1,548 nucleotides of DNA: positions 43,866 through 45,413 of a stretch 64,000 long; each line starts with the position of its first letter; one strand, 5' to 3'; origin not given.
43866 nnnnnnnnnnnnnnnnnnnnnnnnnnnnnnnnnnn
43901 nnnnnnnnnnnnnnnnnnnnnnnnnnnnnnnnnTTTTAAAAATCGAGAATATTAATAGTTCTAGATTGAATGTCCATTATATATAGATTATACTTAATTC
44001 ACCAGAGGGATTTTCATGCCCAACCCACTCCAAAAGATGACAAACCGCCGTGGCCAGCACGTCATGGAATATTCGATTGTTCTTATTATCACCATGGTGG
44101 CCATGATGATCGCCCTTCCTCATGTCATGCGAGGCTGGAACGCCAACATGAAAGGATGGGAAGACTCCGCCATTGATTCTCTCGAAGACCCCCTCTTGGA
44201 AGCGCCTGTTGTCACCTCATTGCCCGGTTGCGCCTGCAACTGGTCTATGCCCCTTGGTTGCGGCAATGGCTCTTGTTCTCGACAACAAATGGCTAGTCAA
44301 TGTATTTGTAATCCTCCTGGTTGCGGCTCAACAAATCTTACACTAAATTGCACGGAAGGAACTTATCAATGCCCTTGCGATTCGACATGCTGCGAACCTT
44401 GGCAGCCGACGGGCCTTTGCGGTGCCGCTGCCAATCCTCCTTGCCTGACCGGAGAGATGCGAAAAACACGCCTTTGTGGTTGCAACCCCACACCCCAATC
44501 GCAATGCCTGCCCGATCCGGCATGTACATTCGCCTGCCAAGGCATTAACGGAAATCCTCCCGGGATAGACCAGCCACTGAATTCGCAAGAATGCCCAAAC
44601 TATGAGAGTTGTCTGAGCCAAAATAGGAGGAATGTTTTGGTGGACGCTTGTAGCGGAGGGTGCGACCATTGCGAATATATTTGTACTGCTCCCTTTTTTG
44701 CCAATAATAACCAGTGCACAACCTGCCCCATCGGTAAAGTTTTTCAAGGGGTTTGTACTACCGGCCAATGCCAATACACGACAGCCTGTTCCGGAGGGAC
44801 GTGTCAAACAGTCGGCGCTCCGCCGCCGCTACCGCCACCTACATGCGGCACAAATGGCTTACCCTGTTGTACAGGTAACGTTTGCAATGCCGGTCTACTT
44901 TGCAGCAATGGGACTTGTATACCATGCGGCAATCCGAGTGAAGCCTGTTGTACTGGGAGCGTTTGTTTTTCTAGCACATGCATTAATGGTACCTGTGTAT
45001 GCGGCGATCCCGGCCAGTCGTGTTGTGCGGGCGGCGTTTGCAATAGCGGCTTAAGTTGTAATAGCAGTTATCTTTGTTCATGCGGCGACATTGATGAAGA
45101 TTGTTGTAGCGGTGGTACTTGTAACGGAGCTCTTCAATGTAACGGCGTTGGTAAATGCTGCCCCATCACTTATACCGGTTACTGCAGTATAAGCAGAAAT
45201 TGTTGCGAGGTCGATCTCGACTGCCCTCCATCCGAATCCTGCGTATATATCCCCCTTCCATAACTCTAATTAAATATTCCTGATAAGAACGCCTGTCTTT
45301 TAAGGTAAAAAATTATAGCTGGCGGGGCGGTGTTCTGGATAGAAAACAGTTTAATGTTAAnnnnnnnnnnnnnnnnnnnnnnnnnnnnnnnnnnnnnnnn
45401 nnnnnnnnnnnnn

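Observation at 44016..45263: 415-aa protein with an Flp-type prepilin leader fused to a Cys-rich repeat domain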

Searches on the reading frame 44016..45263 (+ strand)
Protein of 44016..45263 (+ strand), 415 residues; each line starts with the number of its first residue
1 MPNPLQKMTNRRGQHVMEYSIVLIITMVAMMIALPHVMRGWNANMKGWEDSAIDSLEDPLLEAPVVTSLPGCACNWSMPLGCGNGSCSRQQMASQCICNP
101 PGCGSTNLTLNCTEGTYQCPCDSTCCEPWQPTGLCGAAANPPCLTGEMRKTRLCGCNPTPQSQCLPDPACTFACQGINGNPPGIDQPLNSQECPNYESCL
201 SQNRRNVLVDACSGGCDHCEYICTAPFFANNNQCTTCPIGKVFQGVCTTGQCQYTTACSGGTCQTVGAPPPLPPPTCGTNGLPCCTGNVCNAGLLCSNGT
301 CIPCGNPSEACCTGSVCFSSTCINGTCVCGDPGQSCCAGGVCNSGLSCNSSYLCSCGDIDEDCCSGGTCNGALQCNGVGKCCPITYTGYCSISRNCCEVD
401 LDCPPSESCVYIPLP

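Call 5: search_protein_families(library=pfam, proteins=[window:44016-45263:+], max_evalue=0.01)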
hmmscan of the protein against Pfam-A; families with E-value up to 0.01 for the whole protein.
window:44016-45263:+ (415 aa): 0 families

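Call 6: search_protein_families(library=ncbifam, proteins=[window:44016-45263:+], max_evalue=1)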
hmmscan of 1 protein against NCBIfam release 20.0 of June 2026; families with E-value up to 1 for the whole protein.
window:44016-45263:+ (415 aa): 0 families

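Call 9: find_homologous_proteins(query=window:44016-45263:+, max_evalue=0.001)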
Query window:44016-45263:+ (415 aa): 5 proteins with E <= 0.001 among 1703 candidates.
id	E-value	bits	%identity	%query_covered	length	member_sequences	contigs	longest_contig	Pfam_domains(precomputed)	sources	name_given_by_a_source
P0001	3.0e-284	961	100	100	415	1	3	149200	-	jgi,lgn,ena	-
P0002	9.3e-20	89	47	22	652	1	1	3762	-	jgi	jgi:hypothetical protein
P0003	6.9e-15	73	35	8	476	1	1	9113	-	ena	-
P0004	1.2e-13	69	30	57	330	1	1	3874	-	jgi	jgi:hypothetical protein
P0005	3.3e-12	64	39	33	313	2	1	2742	-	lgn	-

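Call 13: find_encoding_contigs(protein=P0001, flank=10000, max_places=3)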
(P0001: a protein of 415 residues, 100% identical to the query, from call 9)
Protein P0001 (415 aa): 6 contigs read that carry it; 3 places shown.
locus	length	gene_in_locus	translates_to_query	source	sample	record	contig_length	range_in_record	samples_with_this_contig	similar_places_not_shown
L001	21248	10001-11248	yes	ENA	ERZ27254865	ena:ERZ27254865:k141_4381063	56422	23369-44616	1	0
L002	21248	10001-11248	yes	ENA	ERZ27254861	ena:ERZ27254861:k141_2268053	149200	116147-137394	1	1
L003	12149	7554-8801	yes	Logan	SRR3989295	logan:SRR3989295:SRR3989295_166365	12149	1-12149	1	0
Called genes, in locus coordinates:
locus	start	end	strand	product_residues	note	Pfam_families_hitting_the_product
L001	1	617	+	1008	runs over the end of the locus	PF05170:AsmA, PF05359:DUF748, PF13116:YhdP (faint)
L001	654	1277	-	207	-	PF01725:Ham1p_like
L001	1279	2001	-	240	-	PF01138:RNase_PH, PF03725:RNase_PH_C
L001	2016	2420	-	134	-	PF14489:QueF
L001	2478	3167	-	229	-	PF13353:Fer4_12, PF04055:Radical_SAM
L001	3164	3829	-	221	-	PF00733:Asn_synthase (weak), PF06508:QueC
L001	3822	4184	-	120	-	PF01242:PTPS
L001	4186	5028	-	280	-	PF01177:Asp_Glu_race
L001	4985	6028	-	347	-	PF01520:Amidase_3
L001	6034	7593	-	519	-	PF03958:Secretin_N, PF00263:Secretin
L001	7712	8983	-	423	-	PF02517:Rce1-like, PF13431:TPR_17 (faint)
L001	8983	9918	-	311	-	PF01728:FtsJ (faint), PF01189:Methyltr_RsmB-F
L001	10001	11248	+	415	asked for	-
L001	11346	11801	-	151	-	-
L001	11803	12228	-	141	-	-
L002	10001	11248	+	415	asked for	-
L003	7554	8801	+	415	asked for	-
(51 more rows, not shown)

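Call 21: find_encoding_contigs(protein=P0003, flank=10000, max_places=2)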
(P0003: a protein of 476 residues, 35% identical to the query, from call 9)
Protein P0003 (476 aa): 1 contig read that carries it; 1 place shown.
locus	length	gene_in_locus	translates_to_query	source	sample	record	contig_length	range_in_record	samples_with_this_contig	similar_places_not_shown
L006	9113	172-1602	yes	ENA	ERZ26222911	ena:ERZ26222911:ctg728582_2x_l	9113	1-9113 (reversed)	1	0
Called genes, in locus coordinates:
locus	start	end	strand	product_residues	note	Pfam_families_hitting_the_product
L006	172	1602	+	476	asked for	-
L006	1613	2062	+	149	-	-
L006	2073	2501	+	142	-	-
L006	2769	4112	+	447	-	-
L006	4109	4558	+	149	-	-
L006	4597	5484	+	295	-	-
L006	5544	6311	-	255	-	-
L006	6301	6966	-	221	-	PF00535:Glycos_transf_2, PF13641:Glyco_tranf_2_3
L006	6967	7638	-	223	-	PF00535:Glycos_transf_2, PF10111:Glyco_tranf_2_2 (faint)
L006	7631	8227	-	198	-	PF09335:VTT_dom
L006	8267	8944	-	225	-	PF00765:Autoind_synth (faint), PF21926:FeeM, PF13444:Acetyltransf_5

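Call 57: search_protein_families(library=pfam, alignment_id=A5, max_evalue=0.01)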
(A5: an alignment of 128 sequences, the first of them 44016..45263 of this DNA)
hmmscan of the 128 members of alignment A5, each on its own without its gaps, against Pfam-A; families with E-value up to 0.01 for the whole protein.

A. member 1, window:44016-45263:+ (415 aa): 0 families

B. families by the number of members that match (of 128 scanned): 7 families
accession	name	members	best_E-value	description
PF04964.19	Flp_Fap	4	0.0013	Flp/Fap pilin component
PF13540.12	RCC1_2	1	7.1e-18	Regulator of chromosome condensation (RCC1) repeat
PF25390.1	WD40_RLD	1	1.4e-09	RCC1-like domain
PF21722.4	Gly_rich_2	1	2.3e-09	Glycine-rich domain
PF12662.13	cEGF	1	0.00054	Complement Clr-like EGF-like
PF04021.17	Class_IIIsignal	1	0.0023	Class III signal peptide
PF23505.1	YqgG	1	0.009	YqgG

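Call 60: search_protein_families(library=pfam, alignment_id=A5, max_evalue=1)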
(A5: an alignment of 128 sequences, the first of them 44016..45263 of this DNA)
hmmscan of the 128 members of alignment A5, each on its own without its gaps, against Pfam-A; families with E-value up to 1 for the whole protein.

A. member 1, window:44016-45263:+ (415 aa): 0 families

B. families by the number of members that match (of 128 scanned): 28 families (the first 25 are shown)
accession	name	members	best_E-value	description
PF04964.19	Flp_Fap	12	0.0013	Flp/Fap pilin component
PF09930.14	DUF2162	6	0.022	Predicted transporter (DUF2162)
PF04021.17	Class_IIIsignal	5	0.0023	Class III signal peptide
PF11368.13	DUF3169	3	0.22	Protein of unknown function (DUF3169)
PF23689.1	YldA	3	0.34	YldA-like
PF13363.11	BetaGal_dom3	2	0.17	Beta-galactosidase, domain 3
PF19297.4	QcrA_N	2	0.21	QcrA subunit N-terminal region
PF13540.12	RCC1_2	1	7.1e-18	Regulator of chromosome condensation (RCC1) repeat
PF25390.1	WD40_RLD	1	1.4e-09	RCC1-like domain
PF21722.4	Gly_rich_2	1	2.3e-09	Glycine-rich domain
PF12662.13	cEGF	1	0.00054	Complement Clr-like EGF-like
PF23505.1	YqgG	1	0.009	YqgG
PF09773.14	Meckelin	1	0.044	Meckelin (Transmembrane protein 67)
PF06691.16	DUF1189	1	0.086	Protein of unknown function (DUF1189)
PF16905.10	GPHH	1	0.11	Voltage-dependent L-type calcium channel, IQ-associated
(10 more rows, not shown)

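Call 65: predict_structure(alignment_id=A5)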
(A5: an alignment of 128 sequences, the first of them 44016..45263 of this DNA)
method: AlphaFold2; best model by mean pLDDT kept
length: 415 residues; sequences in the alignment: 128
mean_pLDDT: 71.8   pTM: 0.47
mean pLDDT of the five models: 71.8, 71.3, 71.0, 70.7, 70.1
residues with pLDDT >= 90: 182; 70-90: 48; 50-70: 59; < 50: 126
segments of 3 or more residues with pLDDT < 50: 1-3, 251-270, 275-290, 307-360, 386-415
pLDDT, mean of each block of 10 residues (from residue 1): 51 74 94 95 96 87 67 93 96 96 79 92 98 95 96 97 97 90 88 94 94 94 95 92 79 45 42 44 45 55 53 38 39 39 37 36 58 66 52 40 42 39
secondary structure, 60 per line:
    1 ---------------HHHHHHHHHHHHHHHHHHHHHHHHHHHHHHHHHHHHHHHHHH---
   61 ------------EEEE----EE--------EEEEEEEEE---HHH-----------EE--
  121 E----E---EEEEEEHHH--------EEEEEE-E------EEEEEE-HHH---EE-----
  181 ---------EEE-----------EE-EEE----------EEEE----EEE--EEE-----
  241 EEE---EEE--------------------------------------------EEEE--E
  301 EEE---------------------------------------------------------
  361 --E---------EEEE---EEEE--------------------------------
elements in order: H16-57 E73-76 E91-99 E130-135 E147-152 E161-166 E190-192 E207-209 E220-223 E228-230 E233-235 E241-243 E247-249 E294-297 E300-303 E373-376 E380-383

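Call 82: fold_search(model_id=the predicted structure, library=pdb)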
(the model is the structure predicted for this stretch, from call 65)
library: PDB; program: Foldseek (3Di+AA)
matches with E <= 10: 41; with E <= 0.001: 0
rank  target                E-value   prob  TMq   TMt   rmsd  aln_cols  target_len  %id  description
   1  3hsa_C                8.0e-01  0.11  0.08  0.24  17.4       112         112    6  Crystal structure of pleckstrin homology domain (YP_926556.1) from SHEWANELLA AMAZONENSIS SB2B at 1.99 A resolution (released 2009-06-23)
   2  6rur_V                1.0e+00  0.01  0.06  0.09  25.7       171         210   10  Structure of the SCIN stabilized C3bBb convertase bound to properdin (released 2019-08-21)
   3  6s08_A                1.2e+00  0.04  0.07  0.13  17.8       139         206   10  Crystal Structure of Properdin (TSR domains N1 & 456) (released 2019-09-04)
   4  6rus_B                1.6e+00  0.01  0.06  0.09  25.0       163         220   12  Structure of a functional properdin monomer (released 2019-08-21)
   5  6s0b_A                2.3e+00  0.03  0.08  0.14  16.5       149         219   13  Crystal Structure of Properdin in complex with the CTC domain of C3/C3b (released 2019-09-04)
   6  9eji_A                2.8e+00  0.02  0.09  0.15  23.4       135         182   10  Peptide-independent T cell receptor recognition of HLA-DQ2 (released 2025-03-26)
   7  9g6b_C                3.1e+00  0.03  0.06  0.15  29.8       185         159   11  cbb3-2 NOH complex (released 2026-01-28)
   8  6s0a_A                3.1e+00  0.02  0.07  0.11  17.9       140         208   11  Crystal Structure of Properdin (TSR domains N12 & 456) (released 2019-09-04)
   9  3hsa_A                3.3e+00  0.06  0.08  0.24  17.2       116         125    6  Crystal structure of pleckstrin homology domain (YP_926556.1) from SHEWANELLA AMAZONENSIS SB2B at 1.99 A resolution (released 2009-06-23)
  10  4gg6_A                3.7e+00  0.02  0.08  0.14  23.4       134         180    7  Protein complex (released 2012-10-24)
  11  1es0_A                4.5e+00  0.02  0.08  0.14  23.4       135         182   10  CRYSTAL STRUCTURE OF THE MURINE CLASS II ALLELE I-A(G7) COMPLEXED WITH THE GLUTAMIC ACID DECARBOXYLASE (GAD65) PEPTIDE (released 2000-06-28)
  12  5ujt_A                4.7e+00  0.02  0.09  0.16  18.1       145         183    7  Crystal structure of human HLA-DQ8 in complex with insulin mimotope binding in register 3 (released 2017-12-20)
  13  6ty4_A                5.6e+00  0.04  0.08  0.06  17.4       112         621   15  FAK structure with AMP-PNP from single particle analysis of 2D crystals (released 2020-08-19)
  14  3iur_A                5.6e+00  0.03  0.08  0.05  14.4       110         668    5  apPEP_D266Nx+H2H3 opened state (released 2010-05-05)
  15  2fse_C                5.6e+00  0.02  0.07  0.14  22.6       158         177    9  Crystallographic structure of a rheumatoid arthritis MHC susceptibility allele, HLA-DR1 (DRB1*0101), complexed with th (released 2006-09-19)
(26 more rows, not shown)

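Call 84: search_protein_families(library=ncbifam, proteins=[P0002], max_evalue=0.001)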
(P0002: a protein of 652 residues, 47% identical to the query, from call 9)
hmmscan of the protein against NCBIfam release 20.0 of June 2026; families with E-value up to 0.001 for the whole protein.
P0002 (652 aa): 0 families

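Call 110: list_cluster_members(proteins=[P0001, P0014, P0017, P0019, P0020, P0022, P0041, P0042, P0054, P0192])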
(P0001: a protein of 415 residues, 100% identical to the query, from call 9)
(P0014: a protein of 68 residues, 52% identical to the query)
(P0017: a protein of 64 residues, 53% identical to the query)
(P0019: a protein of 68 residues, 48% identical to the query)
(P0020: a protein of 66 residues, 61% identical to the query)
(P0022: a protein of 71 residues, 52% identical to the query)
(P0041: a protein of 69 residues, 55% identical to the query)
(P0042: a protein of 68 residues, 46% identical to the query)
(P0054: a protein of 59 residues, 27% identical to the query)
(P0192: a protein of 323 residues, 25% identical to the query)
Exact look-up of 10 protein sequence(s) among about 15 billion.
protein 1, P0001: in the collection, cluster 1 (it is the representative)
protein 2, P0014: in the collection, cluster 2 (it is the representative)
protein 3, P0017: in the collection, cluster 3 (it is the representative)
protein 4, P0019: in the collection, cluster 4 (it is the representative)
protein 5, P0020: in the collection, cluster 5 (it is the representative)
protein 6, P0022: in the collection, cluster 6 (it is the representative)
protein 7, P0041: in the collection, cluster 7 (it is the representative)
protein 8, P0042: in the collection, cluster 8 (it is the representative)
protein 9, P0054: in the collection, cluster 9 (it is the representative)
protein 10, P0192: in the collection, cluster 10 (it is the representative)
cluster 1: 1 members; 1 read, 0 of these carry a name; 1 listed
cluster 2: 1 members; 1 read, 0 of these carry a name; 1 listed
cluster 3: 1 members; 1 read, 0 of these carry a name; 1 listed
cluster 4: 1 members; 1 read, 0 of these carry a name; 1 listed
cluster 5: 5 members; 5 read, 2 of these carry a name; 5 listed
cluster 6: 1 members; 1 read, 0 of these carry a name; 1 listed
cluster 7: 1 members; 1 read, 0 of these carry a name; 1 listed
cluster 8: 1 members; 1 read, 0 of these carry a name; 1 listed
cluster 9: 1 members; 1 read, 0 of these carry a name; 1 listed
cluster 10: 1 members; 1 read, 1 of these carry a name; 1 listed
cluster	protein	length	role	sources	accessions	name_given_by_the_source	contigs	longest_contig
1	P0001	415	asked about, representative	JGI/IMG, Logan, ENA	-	-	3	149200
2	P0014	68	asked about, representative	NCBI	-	-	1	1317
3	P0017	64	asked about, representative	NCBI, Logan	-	-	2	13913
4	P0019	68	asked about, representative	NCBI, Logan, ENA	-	-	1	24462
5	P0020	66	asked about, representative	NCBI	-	-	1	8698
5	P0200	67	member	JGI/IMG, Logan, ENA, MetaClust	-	\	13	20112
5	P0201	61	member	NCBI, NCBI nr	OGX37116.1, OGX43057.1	MAG: hypothetical protein A3G91_01220 [Omnitrophica WOR_2 bacterium ... | MAG: hypothetical protein A3D87_00440 [Omnitrophica WOR_2 bacterium ...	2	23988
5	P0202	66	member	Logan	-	-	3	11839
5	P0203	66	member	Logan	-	-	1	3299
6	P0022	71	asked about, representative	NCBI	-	-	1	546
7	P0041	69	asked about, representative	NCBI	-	-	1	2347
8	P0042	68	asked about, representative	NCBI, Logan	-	-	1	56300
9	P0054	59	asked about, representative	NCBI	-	-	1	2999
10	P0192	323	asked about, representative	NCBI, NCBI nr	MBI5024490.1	MAG: hypothetical protein HZC18_05750 [Candidatus Omnitrophica bacterium] | hypothetical protein [Candidatus Omnitrophota bacterium]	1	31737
